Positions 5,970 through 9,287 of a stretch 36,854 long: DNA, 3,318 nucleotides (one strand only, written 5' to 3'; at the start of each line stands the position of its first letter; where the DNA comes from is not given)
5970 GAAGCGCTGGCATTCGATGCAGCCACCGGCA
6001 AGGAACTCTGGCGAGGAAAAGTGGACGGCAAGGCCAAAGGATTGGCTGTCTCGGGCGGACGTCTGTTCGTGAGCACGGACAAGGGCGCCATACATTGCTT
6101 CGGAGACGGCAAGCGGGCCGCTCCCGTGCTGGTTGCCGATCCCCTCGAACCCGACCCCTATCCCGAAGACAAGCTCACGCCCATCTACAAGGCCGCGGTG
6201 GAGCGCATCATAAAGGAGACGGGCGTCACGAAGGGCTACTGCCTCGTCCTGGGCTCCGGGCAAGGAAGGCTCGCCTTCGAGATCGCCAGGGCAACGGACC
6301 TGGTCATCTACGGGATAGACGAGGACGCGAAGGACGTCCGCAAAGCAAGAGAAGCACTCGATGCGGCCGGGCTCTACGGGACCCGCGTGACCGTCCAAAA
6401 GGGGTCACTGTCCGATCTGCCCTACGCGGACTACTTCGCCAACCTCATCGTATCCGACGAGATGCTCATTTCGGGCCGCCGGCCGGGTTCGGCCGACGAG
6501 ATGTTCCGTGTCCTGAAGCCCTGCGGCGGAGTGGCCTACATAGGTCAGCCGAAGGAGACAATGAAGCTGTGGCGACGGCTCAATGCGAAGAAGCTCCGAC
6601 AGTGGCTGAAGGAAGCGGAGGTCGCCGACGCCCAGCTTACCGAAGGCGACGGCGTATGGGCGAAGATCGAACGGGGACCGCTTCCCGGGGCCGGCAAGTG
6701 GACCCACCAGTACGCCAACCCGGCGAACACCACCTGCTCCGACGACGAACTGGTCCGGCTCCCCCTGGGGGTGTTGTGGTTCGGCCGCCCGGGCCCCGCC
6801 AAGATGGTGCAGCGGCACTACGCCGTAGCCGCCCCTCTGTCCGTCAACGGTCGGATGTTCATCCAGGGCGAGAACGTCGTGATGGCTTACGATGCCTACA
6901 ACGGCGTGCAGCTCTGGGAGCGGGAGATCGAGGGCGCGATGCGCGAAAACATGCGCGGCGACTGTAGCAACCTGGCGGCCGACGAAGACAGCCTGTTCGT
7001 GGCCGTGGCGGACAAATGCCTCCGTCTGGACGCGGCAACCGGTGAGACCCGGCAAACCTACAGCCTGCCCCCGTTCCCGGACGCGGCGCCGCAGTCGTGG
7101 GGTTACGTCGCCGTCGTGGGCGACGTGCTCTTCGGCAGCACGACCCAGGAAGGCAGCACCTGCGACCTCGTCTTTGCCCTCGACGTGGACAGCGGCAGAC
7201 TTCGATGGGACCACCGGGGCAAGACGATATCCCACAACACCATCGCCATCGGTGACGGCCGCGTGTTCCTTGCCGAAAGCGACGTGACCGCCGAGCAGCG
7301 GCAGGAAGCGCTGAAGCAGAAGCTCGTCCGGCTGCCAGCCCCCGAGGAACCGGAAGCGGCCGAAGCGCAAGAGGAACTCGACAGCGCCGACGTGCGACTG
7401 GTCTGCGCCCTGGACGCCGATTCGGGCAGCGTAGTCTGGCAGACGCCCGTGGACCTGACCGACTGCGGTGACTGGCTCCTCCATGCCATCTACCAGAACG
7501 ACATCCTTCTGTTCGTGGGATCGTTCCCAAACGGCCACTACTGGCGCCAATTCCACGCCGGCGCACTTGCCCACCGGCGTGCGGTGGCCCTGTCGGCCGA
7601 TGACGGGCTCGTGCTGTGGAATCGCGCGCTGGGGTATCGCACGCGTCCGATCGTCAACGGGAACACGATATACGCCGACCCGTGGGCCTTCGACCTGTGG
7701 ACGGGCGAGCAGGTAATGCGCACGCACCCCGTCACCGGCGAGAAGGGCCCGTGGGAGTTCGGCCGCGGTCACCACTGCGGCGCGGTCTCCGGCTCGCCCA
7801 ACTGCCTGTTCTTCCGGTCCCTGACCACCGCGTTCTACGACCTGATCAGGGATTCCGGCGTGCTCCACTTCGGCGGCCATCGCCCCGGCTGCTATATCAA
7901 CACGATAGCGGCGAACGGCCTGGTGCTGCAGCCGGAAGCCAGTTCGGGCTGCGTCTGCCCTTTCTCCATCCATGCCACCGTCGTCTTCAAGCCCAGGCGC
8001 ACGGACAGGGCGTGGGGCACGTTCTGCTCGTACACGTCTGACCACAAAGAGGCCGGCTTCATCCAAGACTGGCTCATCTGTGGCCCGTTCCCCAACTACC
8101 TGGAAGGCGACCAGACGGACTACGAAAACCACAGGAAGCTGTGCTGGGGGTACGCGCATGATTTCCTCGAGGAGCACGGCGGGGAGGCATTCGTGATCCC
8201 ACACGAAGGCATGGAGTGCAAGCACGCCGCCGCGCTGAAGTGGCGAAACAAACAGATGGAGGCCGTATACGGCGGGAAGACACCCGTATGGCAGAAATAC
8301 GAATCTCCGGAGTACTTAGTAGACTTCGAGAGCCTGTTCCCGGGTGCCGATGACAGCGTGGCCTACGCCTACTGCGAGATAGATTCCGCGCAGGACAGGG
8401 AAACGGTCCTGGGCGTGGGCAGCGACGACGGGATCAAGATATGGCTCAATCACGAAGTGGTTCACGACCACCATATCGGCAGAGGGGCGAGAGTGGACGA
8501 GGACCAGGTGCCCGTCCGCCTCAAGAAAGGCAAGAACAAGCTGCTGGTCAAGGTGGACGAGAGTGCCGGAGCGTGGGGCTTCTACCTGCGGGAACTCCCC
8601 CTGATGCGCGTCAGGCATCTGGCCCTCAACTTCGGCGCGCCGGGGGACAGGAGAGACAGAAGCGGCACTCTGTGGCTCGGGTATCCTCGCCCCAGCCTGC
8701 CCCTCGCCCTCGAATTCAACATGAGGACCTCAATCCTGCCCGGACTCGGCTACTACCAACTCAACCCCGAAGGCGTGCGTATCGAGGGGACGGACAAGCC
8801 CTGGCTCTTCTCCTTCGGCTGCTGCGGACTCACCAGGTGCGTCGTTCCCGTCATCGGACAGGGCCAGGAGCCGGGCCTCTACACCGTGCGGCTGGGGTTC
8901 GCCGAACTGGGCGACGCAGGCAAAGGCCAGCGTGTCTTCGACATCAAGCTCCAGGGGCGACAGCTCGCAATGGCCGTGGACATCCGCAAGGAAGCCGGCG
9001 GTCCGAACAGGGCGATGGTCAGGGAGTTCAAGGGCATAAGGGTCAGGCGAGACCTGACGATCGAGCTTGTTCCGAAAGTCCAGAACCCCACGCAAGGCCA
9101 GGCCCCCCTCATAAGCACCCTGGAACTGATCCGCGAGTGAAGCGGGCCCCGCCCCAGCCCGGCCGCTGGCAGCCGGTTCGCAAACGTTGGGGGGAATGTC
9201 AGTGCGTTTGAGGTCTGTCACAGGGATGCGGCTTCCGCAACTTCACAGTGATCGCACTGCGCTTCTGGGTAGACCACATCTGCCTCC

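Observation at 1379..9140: Tight 4-gene operon coupling a MacB/FtsX-type ABC module to a CPYS thioredoxin-fold anchor protein and a 1545-aa exported multidomain enzyme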

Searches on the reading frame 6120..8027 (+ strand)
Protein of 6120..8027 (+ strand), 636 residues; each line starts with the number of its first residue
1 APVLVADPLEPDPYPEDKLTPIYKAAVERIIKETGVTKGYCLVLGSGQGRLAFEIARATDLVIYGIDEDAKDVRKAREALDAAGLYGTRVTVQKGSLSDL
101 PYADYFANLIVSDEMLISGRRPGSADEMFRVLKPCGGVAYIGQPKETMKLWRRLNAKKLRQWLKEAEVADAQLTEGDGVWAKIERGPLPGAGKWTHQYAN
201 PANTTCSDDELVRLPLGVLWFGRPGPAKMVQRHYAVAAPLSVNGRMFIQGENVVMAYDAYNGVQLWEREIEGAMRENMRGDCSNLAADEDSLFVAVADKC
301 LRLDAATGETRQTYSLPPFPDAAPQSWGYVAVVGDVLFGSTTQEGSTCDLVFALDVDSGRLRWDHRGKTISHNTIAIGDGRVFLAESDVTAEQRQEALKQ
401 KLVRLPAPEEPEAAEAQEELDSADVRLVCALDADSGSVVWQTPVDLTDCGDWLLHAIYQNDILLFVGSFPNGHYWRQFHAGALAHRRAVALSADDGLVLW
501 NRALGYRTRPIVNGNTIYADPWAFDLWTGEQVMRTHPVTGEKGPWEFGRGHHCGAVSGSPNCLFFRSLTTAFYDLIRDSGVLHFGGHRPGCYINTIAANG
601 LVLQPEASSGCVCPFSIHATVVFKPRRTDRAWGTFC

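Call 66: find_homologous_proteins(query=window:6120-8027:+, max_evalue=0.00001)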
Query window:6120-8027:+ (636 aa): 534 proteins with E <= 0.00001 among 8000 candidates; the best 120 are listed.
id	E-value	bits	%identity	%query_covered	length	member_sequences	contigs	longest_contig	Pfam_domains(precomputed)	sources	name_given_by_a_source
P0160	1.9e-236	805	57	99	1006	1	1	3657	PF13847.13,PF01011.29,PF13360.14,PF13649.13,PF08241.19,PF11721.15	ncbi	ncbi:MAG: outer membrane protein assembly factor BamB family protein, partial [Alphaproteobacteria b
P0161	2.1e-225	768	53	99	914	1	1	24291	PF13847.13,PF01011.29,PF13360.14,PF13649.13,PF08241.19,PF11721.15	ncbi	-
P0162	1.7e-224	765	52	100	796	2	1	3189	PF13847.13,PF01011.29,PF13360.14,PF13649.13,PF08241.19,PF08242.19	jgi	-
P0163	1.1e-222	759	61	53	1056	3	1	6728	PF13847.13,PF01011.29,PF13360.14,PF13649.13,PF08241.19,PF11721.15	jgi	jgi:outer membrane protein assembly factor BamB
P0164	3.7e-217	741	51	98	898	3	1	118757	PF13847.13,PF13360.14,PF13649.13,PF08241.19,PF11721.15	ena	-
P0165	3.8e-217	741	51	99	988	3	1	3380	PF01011.29,PF13360.14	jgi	jgi:outer membrane protein assembly factor BamB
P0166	1.4e-216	739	52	98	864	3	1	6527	PF13360.14,PF11721.15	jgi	jgi:outer membrane protein assembly factor BamB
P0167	2.1e-214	732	52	99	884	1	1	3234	PF01011.29,PF13360.14,PF11721.15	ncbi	ncbi:MAG: outer membrane protein assembly factor BamB family protein, partial [Planctomycetota bacte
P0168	3.0e-214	731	54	95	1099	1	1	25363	PF01011.29,PF13360.14,PF13649.13,PF13570.14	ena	-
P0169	4.4e-214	731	52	98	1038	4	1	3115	PF01011.29,PF13360.14,PF13570.14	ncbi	ncbi:MAG: PQQ-binding-like beta-propeller repeat protein, partial [Phycisphaerales bacterium]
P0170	1.9e-212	725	52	97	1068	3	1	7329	PF01011.29,PF13360.14,PF13649.13,PF24517.3,PF11721.15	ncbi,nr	ncbi:MAG: PQQ-binding-like beta-propeller repeat protein [Armatimonadetes bacterium]|nr:PQQ-binding-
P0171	2.7e-212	725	56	90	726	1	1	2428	PF01011.29,PF13360.14,PF11721.15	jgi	-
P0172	8.3e-212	723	50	98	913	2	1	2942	PF01011.29,PF13360.14,PF11721.15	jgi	jgi:outer membrane protein assembly factor BamB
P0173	1.8e-211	722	52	98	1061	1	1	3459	PF01011.29,PF13360.14,PF11721.15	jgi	-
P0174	3.3e-208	711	50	99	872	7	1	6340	PF01011.29,PF13360.14,PF13649.13,PF11721.15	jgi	jgi:outer membrane protein assembly factor BamB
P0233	6.5e-166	571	43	99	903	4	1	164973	PF01011.29,PF13360.14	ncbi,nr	ncbi:MAG: PQQ-binding-like beta-propeller repeat protein [Akkermansiaceae bacterium]|nr:PQQ-binding-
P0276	6.6e-135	469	43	82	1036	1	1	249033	PF01011.29,PF13360.14,PF13570.14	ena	-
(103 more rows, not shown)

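Call 67: find_encoding_contigs(protein=P0233, flank=10000, max_places=1)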
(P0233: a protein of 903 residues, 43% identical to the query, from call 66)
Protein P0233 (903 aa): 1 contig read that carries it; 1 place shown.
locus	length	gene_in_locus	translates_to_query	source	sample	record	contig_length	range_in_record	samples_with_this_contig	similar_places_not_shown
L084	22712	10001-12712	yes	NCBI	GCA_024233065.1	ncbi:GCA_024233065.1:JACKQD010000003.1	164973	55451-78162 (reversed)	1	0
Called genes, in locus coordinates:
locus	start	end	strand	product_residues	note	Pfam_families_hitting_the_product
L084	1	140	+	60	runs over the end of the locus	-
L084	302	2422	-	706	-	PF00069:Pkinase, PF07714:PK_Tyr_Ser-Thr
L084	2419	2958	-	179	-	PF04542:Sigma70_r2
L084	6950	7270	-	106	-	-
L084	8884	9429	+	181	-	PF13570:Beta-prop_ACSF4 (weak), PF13360:PQQ_2 (faint)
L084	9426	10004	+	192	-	-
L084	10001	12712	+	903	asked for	PF01011:PQQ (faint), PF13360:PQQ_2 (weak)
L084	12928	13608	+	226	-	PF06439:3keto-disac_hyd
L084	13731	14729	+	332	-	PF00892:EamA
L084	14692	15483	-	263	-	-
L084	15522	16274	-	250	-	-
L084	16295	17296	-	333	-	PF01210:NAD_Gly3P_dh_N, PF07479:NAD_Gly3P_dh_C, PF20618:GPD_NAD_C_bact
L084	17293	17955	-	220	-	PF02660:G3P_acyltransf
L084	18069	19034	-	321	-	PF00389:2-Hacid_dh, PF02826:2-Hacid_dh_C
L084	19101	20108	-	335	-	PF06283:ThuA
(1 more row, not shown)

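Call 68: find_encoding_contigs(protein=P0164, flank=10000, max_places=1)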
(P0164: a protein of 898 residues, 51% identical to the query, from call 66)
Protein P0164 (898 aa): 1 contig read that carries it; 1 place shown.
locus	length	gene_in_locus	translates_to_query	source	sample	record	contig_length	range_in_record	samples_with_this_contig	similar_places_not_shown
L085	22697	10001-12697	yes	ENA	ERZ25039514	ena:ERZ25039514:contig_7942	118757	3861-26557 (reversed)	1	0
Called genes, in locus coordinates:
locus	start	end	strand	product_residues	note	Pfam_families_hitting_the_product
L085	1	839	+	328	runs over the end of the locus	PF00884:Sulfatase, PF01663:Phosphodiest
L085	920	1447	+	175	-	-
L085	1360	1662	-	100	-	-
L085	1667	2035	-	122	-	-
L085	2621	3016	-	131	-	-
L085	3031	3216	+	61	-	-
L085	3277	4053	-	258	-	-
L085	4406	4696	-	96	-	-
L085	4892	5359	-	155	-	PF06439:3keto-disac_hyd (weak)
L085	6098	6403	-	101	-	-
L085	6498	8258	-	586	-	PF03577:Peptidase_C69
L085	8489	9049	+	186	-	-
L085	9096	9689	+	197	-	-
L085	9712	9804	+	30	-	-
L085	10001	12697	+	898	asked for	PF08241:Methyltransf_11, PF13649:Methyltransf_25, PF13847:Methyltransf_31, PF13360:PQQ_2, PF11721:Malectin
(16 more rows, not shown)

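Call 69: find_encoding_contigs(protein=P0276, flank=10000, max_places=1)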
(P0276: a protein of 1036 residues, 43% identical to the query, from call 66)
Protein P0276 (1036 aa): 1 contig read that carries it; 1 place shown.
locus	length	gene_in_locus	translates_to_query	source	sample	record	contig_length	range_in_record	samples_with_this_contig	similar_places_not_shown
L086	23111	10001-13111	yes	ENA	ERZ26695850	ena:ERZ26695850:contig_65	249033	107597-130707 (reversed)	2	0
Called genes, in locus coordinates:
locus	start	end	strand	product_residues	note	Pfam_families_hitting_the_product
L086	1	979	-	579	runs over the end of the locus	PF11832:DUF3352 (faint)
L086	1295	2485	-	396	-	PF01266:DAO, PF07992:Pyr_redox_2 (faint), PF13450:NAD_binding_8 (faint)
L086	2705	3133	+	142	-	PF00072:Response_reg (weak)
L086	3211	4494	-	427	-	PF13360:PQQ_2, PF13570:Beta-prop_ACSF4 (weak)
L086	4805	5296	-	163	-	PF13385:Laminin_G_3 (weak)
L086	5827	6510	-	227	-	PF00005:ABC_tran, PF13304:AAA_21 (faint)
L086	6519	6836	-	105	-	-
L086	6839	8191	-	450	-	PF12704:MacB_PCD (weak), PF02687:FtsX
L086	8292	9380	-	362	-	-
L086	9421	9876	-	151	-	-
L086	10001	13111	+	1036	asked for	PF01011:PQQ (faint), PF13360:PQQ_2, PF13570:Beta-prop_ACSF4, PF13360:PQQ_2 (weak)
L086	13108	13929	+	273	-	PF12819:Malectin_like (weak)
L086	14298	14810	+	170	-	PF09835:DUF2062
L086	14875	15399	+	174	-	PF05359:DUF748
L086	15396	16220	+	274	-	-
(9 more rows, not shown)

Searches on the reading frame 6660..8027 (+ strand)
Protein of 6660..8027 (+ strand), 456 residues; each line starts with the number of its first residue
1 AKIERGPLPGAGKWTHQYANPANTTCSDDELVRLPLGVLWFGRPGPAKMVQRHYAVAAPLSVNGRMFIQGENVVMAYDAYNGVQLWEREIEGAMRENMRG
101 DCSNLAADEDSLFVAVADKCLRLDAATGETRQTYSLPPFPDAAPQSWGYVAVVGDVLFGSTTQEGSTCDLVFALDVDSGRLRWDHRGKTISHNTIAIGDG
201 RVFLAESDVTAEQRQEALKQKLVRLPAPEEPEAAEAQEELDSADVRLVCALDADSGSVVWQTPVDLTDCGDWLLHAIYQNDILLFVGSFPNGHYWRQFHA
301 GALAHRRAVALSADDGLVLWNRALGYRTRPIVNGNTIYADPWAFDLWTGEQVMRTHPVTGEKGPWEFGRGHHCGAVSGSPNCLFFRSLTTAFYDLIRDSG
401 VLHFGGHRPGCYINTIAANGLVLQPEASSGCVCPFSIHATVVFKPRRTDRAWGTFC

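Call 85: search_solved_structures(query=A3, max_evalue=0.01, show_alignments=2)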
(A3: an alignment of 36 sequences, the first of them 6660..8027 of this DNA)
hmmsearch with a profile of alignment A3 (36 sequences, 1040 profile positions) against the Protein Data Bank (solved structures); distinct sequences matched with E-value up to 0.01: 39.
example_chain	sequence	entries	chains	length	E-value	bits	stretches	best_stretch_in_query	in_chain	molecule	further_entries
3dlc_A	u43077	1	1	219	8e-18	66.9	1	202-377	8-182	Putative S-adenosyl-L-methionine-dependent Methyltransferase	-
22vi_A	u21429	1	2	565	2.3e-08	35.6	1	436-514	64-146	Quinohemoprotein alcohol dehydrogenase ADH-IIG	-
7wmd_A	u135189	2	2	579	7.5e-07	30.6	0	119-177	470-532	PQQ-dependent alcohol dehydrogenase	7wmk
7cqy_A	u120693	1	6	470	9.4e-07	30.3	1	562-751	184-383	Tetrathionate hydrolase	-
6l8a_A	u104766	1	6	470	1.1e-06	30.1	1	562-752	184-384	Tetrathionate hydrolase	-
4cvb_A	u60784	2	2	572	1.1e-06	30.1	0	446-582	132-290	ALCOHOL DEHYDROGENASE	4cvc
4mh1_A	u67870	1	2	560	1.2e-06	30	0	436-543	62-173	Sorbose dehydrogenase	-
9m2c_A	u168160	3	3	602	1.2e-06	29.9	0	120-177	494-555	PQQ-binding-like beta-propeller repeat protein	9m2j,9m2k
5ayw_B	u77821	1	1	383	5.3e-05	24.5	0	138-197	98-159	Outer membrane protein assembly factor BamB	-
2yh3_A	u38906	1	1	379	5.3e-05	24.5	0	138-197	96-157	LIPOPROTEIN YFGL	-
3bus_A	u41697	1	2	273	5.4e-05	24.5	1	241-340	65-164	Methyltransferase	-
3q54_A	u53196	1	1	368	5.6e-05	24.4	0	138-197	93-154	Outer membrane assembly lipoprotein YfgL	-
5ljo_B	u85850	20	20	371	6e-05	24.3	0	138-197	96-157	Outer membrane protein assembly factor BamB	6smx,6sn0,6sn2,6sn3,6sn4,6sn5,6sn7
8spr_B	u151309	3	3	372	6e-05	24.3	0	138-197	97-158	Outer membrane protein assembly factor BamB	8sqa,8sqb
28jl_B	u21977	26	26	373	6.1e-05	24.3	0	138-197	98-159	Outer membrane protein assembly factor BamB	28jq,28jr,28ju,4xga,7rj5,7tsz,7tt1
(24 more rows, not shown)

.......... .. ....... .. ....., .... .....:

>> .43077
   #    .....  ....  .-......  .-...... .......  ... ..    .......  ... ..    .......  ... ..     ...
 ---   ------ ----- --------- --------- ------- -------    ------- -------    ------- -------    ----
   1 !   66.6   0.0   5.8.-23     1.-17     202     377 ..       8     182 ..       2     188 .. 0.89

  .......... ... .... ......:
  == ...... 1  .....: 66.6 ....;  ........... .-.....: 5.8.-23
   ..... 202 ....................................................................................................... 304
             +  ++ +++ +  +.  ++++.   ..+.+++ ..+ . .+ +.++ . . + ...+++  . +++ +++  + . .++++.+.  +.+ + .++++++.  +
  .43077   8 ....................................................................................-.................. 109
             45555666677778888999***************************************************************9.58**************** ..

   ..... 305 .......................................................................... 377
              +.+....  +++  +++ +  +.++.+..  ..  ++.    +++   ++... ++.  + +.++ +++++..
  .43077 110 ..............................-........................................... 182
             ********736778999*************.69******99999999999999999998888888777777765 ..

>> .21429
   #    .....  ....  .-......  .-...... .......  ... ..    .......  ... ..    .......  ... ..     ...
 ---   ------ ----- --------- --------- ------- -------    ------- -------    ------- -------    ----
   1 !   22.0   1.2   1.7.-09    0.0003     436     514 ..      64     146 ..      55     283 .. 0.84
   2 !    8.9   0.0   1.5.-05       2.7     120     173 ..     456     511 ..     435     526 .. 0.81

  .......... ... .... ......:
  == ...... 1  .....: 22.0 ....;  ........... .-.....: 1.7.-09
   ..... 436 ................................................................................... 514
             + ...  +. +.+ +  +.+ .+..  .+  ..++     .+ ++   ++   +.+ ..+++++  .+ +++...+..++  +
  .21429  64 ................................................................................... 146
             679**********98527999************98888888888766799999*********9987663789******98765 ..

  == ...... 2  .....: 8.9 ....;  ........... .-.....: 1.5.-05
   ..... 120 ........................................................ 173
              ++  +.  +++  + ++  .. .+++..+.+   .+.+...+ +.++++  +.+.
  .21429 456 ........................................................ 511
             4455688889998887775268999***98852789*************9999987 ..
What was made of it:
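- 4503..9140 (+): Gene D: 1545-aa exported multidomain protein. Layout: signal peptide aa 1-37; propeller 1 aa ~38-540 with a coiled-coil insert at 366-462; methyltransferase fold aa ~560-700; propeller 2 aa ~720-1165; weak PA14-like insert aa ~1176-1395; malectin aa ~1400-1545. PDB 3dlc matches the methyltransferase fold at E=8e-18 (call 85).
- On Class I SAM-dependent methyltransferase (D, aa ~560-700): PDB 3dlc matches at E=8e-18 (call 85).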

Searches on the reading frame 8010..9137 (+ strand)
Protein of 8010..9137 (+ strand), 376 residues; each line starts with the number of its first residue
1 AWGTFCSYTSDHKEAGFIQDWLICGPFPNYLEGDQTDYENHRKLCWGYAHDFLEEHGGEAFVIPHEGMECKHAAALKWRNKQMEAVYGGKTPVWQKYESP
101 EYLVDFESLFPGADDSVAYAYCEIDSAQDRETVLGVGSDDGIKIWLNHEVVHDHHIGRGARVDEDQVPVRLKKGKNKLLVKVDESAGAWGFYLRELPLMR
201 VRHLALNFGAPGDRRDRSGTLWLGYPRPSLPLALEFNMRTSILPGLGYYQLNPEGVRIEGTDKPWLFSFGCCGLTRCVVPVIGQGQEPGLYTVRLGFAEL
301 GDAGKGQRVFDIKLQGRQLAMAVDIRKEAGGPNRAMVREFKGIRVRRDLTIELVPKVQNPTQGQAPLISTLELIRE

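Call 75: search_solved_structures(query=window:8010-9137:+, max_evalue=1)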
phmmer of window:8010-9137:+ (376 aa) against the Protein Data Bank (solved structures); distinct sequences matched with E-value up to 1: 8.
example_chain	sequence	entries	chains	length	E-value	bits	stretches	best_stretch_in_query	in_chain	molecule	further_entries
9hhu_A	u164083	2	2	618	0.076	15.1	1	274-342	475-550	non-specific serine/threonine protein kinase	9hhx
7ze0_A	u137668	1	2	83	0.28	13.2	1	238-298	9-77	Type II secretion system protein M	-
8ab1_B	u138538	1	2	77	0.43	12.6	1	238-294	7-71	Type II secretion system protein M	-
8ab1_C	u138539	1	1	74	0.43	12.6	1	238-294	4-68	Type II secretion system protein M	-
8a9x_A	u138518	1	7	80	0.44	12.6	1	238-294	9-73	Type II secretion system protein M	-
2jwp_A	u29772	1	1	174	0.56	12.2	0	286-330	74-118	Malectin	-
9ikp_A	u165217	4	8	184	0.6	12.1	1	286-330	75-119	Malectin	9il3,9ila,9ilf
2k46_A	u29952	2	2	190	0.69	11.9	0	286-330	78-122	MGC80075 protein | Malectin-A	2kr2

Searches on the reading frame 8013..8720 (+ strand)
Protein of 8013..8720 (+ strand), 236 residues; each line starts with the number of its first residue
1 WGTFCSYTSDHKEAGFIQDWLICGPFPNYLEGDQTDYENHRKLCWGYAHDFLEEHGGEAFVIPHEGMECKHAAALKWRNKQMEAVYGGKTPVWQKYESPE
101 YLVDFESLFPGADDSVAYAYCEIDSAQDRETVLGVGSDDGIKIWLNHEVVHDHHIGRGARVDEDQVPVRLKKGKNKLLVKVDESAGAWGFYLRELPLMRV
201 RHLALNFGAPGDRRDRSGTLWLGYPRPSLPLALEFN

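Call 90: search_protein_families(library=pfam, proteins=[window:8013-8720:+], max_evalue=5)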
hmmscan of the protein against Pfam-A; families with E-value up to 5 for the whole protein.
window:8013-8720:+ (236 aa): 1 family
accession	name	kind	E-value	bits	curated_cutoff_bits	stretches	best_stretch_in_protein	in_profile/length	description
PF07691.17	PA14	-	0.063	13.5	24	1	132-174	63-110/147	PA14 domain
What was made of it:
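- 4503..9140 (+): The PA14 hit is only E=0.063 (call 90).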
